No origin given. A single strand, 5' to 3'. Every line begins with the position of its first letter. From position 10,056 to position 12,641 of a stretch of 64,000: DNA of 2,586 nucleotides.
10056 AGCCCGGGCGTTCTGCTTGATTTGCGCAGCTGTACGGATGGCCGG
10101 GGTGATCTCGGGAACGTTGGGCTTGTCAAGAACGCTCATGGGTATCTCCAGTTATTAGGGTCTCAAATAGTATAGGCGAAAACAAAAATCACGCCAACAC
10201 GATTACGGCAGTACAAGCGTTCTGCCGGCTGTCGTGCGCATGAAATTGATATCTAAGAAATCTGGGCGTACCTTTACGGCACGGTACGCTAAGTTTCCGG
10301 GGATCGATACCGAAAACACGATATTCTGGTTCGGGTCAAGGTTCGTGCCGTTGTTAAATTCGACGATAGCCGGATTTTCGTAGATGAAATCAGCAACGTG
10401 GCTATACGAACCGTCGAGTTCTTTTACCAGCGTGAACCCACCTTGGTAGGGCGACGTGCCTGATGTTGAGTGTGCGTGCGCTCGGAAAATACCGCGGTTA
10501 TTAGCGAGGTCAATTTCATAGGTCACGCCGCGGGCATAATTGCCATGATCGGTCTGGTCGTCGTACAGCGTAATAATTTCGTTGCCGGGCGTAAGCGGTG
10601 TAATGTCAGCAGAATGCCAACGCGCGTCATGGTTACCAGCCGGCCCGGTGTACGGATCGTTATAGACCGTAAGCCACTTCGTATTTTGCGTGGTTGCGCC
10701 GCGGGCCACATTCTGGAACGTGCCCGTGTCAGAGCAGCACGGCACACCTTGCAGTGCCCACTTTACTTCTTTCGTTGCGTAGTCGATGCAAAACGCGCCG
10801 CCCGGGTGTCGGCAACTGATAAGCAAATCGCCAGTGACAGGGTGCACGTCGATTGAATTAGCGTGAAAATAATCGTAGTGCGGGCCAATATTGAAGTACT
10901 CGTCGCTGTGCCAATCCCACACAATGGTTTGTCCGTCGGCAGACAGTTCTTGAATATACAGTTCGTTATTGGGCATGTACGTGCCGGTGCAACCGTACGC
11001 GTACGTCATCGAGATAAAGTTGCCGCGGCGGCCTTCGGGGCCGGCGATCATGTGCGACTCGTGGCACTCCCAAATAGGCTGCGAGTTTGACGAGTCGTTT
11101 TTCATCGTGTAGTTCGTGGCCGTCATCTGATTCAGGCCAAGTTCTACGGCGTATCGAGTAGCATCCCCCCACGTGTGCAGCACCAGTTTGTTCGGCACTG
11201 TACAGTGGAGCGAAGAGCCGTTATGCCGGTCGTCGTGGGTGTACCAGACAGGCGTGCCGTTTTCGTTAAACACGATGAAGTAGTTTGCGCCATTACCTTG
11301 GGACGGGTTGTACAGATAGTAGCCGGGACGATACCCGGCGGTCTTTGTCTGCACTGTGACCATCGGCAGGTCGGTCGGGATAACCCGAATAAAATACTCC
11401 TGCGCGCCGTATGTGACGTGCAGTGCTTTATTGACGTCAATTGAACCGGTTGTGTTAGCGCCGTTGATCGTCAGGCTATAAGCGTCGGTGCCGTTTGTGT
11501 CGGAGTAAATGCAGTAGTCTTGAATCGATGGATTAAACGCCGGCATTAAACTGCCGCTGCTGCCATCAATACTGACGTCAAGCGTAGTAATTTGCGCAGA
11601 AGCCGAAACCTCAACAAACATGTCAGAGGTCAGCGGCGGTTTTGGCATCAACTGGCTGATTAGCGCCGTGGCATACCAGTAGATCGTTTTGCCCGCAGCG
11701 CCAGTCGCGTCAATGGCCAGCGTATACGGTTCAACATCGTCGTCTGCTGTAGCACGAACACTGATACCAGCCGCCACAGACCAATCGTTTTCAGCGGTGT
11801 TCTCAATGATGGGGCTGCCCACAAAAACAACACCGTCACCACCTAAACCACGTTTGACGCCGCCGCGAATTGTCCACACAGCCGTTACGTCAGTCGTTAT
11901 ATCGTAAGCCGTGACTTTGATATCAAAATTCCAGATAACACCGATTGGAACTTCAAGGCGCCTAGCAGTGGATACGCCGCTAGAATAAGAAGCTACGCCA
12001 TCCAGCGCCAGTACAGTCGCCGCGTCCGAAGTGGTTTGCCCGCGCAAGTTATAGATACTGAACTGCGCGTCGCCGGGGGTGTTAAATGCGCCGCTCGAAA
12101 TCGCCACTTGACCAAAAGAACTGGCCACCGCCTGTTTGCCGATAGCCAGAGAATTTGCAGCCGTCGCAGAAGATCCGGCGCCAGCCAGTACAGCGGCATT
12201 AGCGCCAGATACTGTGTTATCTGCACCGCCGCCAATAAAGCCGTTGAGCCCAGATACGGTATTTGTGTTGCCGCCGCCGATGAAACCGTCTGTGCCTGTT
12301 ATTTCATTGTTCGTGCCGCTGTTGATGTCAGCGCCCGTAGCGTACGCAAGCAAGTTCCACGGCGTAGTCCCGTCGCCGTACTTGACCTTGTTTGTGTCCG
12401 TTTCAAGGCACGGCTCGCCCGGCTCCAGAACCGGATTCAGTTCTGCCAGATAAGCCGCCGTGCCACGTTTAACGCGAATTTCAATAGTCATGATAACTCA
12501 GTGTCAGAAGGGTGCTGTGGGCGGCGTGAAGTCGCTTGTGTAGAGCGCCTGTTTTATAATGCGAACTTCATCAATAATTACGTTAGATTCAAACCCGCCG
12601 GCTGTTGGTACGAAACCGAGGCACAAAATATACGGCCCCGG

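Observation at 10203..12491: Phage fibre carrying an arylsulfotransferase-like domain with an apparently intact active site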

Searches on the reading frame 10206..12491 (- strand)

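Call 4: search_protein_families(library=pfam, proteins=[window:10206-12491:-], max_evalue=1)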
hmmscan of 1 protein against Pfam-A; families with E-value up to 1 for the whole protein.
window:10206-12491:- (762 aa): 4 families
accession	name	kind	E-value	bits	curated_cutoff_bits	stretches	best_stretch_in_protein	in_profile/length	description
PF18454.7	Mtd_N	-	2.3e-10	40.6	26.3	1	5-43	1-37/37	Major tropism determinant N-terminal domain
PF05935.17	Arylsulfotrans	-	1.8e-08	34.2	24.2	1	536-664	169-293/374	Arylsulfotransferase (ASST)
PF14269.12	Arylsulfotran_2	-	9.9e-07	28.9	27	1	539-584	142-186/301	Arylsulfotransferase (ASST)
PF21300.2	LbR_Ice_bind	-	9.6e-05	22.8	30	1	54-138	6-87/97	Grass antifreeze beta roll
